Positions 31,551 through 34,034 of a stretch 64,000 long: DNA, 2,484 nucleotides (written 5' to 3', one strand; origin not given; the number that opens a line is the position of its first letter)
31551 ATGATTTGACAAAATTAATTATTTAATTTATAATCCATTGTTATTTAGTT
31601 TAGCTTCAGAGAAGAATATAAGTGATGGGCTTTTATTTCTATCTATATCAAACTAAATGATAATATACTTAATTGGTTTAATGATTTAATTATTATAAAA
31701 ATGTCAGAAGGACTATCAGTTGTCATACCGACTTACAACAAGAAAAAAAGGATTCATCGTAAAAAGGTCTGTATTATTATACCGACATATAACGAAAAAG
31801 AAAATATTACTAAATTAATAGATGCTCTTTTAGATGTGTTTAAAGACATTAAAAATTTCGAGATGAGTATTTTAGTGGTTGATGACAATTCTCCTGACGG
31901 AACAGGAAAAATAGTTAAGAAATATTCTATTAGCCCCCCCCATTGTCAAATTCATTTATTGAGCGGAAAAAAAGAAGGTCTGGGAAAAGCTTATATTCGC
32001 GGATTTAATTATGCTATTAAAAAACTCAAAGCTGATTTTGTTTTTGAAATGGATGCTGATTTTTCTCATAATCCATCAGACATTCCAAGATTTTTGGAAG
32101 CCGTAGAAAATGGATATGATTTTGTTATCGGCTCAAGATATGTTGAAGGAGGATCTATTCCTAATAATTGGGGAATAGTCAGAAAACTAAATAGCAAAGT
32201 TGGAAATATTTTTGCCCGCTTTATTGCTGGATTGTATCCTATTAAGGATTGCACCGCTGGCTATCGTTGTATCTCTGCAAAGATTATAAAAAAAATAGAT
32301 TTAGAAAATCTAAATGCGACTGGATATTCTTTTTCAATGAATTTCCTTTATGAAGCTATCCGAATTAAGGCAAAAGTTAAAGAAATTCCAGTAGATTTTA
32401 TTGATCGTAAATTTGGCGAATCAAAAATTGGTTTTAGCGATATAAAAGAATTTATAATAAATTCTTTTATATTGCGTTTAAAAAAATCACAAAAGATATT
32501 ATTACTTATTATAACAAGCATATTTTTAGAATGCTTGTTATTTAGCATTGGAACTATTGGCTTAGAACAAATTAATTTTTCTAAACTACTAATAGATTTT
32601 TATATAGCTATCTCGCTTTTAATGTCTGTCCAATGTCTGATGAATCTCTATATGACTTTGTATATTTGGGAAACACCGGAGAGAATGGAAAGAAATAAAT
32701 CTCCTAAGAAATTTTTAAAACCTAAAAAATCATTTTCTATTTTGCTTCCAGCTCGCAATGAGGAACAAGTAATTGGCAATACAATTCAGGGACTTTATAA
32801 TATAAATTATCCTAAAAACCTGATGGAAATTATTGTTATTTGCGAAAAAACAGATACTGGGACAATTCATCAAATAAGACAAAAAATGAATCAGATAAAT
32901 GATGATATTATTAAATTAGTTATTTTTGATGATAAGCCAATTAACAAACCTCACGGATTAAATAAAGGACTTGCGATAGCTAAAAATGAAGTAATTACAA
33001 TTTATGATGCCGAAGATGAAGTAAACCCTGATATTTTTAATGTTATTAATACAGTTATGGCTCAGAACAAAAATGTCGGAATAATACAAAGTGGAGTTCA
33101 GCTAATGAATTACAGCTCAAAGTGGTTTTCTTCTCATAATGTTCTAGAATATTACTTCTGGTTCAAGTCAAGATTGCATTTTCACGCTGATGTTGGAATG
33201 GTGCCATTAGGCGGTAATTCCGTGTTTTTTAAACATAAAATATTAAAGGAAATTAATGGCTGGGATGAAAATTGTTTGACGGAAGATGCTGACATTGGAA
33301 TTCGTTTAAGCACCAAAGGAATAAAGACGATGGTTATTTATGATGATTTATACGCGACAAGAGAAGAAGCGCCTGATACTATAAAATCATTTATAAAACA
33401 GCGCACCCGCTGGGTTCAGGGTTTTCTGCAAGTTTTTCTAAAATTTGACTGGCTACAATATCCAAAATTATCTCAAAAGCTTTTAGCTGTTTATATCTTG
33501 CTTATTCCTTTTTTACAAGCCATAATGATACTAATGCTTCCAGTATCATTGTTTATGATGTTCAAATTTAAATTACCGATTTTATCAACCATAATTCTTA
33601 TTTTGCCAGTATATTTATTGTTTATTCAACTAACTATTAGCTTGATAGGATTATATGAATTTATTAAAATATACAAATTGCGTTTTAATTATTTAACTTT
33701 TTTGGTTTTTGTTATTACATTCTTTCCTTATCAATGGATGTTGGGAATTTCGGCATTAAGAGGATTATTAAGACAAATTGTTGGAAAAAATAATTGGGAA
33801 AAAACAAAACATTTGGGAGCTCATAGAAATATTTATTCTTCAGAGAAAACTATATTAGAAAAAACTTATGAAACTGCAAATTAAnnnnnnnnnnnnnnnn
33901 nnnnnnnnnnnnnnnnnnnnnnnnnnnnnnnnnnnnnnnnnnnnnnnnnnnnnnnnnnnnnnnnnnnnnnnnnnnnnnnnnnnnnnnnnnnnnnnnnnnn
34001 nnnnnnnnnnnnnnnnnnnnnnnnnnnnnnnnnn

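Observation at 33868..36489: GT-C membrane glycosyltransferase domain fused to a GH8 glycoside hydrolase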

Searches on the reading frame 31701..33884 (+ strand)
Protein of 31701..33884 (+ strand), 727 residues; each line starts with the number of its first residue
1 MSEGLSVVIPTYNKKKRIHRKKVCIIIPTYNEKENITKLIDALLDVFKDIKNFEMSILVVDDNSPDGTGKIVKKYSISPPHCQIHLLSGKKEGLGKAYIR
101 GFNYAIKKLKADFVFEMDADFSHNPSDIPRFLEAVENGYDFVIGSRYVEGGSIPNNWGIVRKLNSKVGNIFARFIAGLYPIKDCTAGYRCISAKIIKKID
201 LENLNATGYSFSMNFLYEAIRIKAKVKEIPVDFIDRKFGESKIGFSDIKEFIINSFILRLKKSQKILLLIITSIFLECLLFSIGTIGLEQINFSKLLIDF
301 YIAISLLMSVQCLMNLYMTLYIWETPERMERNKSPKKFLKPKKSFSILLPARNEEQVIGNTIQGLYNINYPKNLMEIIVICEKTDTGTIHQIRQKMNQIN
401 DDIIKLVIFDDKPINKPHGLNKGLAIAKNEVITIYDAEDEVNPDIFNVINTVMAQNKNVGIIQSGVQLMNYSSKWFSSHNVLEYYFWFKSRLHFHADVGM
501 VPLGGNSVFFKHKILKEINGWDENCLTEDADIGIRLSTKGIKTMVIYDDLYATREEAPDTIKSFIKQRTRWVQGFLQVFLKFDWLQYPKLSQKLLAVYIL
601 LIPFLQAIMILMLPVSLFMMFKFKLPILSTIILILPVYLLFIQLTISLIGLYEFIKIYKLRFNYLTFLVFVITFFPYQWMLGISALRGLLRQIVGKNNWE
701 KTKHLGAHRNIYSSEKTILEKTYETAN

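Call 6: search_protein_families(library=pfam, proteins=[window:31701-33884:+], max_evalue=0.01)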
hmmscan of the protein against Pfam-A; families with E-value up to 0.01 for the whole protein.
window:31701-33884:+ (727 aa): 7 families
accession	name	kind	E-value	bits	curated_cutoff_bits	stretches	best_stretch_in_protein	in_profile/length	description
PF13641.12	Glyco_tranf_2_3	-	1.4e-42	146.7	27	2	345-574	3-230/230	Glycosyltransferase like family 2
PF00535.33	Glycos_transf_2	-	7.4e-42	143.6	23.3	2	24-199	1-167/168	Glycosyl transferase family 2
PF13632.12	Glyco_trans_2_3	-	4.8e-27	95.5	27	1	432-639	2-196/198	Glycosyl transferase family group 2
PF10111.15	Glyco_tranf_2_2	-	8.4e-10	39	27.3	1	347-539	2-202/276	Glycosyltransferase like family 2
PF03452.20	Anp1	-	5.1e-05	23.3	28.8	1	331-401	9-81/263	Anp1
PF13506.12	Glyco_transf_21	-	0.00014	21.8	21.7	1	420-571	22-172/174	Glycosyl transferase family 21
PF03552.20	Cellulose_synt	-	0.00046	19.3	24.7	1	520-653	416-554/722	Cellulose synthase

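Call 7: search_protein_families(library=ncbifam, proteins=[window:31701-33884:+], max_evalue=0.01)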
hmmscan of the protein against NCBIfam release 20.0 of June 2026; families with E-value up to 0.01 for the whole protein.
window:31701-33884:+ (727 aa): 31 families (the best 25 are shown)
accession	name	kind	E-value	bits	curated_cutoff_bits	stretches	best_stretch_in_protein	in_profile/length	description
TIGR03937.1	PgaC_IcaA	equivalog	2.3e-35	122.3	422.3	2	298-683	2-380/407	poly-beta-1,6-N-acetyl-D-glucosamine synthase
NF053846.1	glyco_with_XrtP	equivalog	1e-29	103.5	520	1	306-703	4-436/440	XrtP-associated glycosyltransferase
NF041865.1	EpsU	equivalog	6.9e-23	81.3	700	2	330-621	26-306/394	exopolysaccharide biosynthesis GT2 family glycosyltransferase EpsU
TIGR04182.1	glyco_TIGR04182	equivalog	1.7e-22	80.2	325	1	22-268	1-225/293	S-layer glycoprotein N-glycosyltransferase AglJ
NF007986.1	PRK10714.1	equivalog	2.7e-21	75.9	529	1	21-286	6-253/316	undecaprenyl-phosphate 4-deoxy-4-formamido-L-arabinose transferase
TIGR04283.1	glyco_like_mftF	equivalog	2.7e-20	72.9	182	2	346-547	2-179/221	TIGR04283 family arsenosugar biosynthesis glycosyltransferase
NF047588.1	GlcsyltransPgfSStrep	equivalog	2.6e-19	69.6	500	1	22-280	2-238/308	glycosyltransferase PgfS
TIGR03469.1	HpnB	hypoth_equivalog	6.1e-19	68.3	379.25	2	21-136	44-161/386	hopene-associated glycosyltransferase HpnB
NF045692.1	OglycostaseCruG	equivalog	7.1e-18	64.7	600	2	21-142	41-160/386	2'-O-glycosyltransferase CruG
NF011307.0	PRK14716.1-5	equivalog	4.4e-17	62.1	431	1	343-650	62-360/464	glycosyl transferase family protein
TIGR03030.1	CelA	equivalog_domain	8.2e-17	60.5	699.1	2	509-625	313-430/714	UDP-forming cellulose synthase catalytic subunit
NF011305.0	PRK14716.1-3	equivalog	5.7e-16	58.7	409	1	302-674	10-422/486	glycosyl transferase family protein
NF058614.1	PPMAGASynPpgS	equivalog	2e-14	53.6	370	1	23-242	2-205/226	polyprenyl-phospho-N-acetylgalactosaminyl synthase PpgS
NF041875.1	EPS_EpsD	equivalog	7.2e-14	51.9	370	2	24-142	2-111/325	exopolysaccharide biosynthesis glycosyltransferase EpsD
NF047683.1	TeichurnBiosyTuaG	equivalog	7.4e-14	52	400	2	20-135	5-111/252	teichuronic acid biosynthesis protein TuaG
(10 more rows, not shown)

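Call 28: search_solved_structures(query=window:31701-33884:+, max_evalue=0.001)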
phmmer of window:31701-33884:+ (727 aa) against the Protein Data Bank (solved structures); distinct sequences matched with E-value up to 0.001: 22.
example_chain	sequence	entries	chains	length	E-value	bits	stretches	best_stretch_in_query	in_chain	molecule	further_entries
5mlz_A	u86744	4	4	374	2.6e-33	118.7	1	20-284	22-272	Dolichol monophosphate mannose synthase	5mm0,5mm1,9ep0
9hwj_A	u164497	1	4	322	4.9e-14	55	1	20-252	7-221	Undecaprenyl-phosphate 4-deoxy-4-formamido-L-arabinose transferase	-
9bhc_C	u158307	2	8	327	5.7e-14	54.8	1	21-254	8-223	Undecaprenyl-phosphate 4-deoxy-4-formamido-L-arabinose transferase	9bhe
8vxh_A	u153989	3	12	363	7.6e-14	54.4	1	21-254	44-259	Undecaprenyl-phosphate 4-deoxy-4-formamido-L-arabinose transferase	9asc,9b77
7lby_A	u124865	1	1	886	7.4e-09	37.9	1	339-690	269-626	Cellulose synthase catalytic subunit [UDP-forming]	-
9b8v_E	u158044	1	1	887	7.4e-09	37.9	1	339-690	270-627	Cellulose synthase catalytic subunit [UDP-forming]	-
9fmv_A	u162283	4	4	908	7.8e-09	37.8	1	339-690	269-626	Cellulose synthase catalytic subunit [UDP-forming]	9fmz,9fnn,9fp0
5ej1_A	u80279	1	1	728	8.7e-09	37.7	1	344-640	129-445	Putative cellulose synthase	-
4hg6_A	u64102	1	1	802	1.1e-08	37.3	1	344-640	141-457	Cellulose Synthase Subunit A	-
4p00_A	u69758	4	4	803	1.1e-08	37.3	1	344-640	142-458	Cellulose Synthase A subunit | Cellulose Synthase subunit A | Putative cellulose synthase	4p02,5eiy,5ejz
2z87_A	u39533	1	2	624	6.5e-08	34.8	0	22-133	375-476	Chondroitin synthase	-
2z86_A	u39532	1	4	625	6.5e-08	34.8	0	22-133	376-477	Chondroitin synthase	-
6p61_A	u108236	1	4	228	8.2e-08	34.5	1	339-480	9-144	Glycosyltransferase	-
5tze_C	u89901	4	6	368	2e-07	33.2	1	22-177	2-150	Glycosyl transferase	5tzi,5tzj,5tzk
6h1j_A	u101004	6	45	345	2.4e-07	32.9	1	19-155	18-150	Probable ss-1,3-N-acetylglucosaminyltransferase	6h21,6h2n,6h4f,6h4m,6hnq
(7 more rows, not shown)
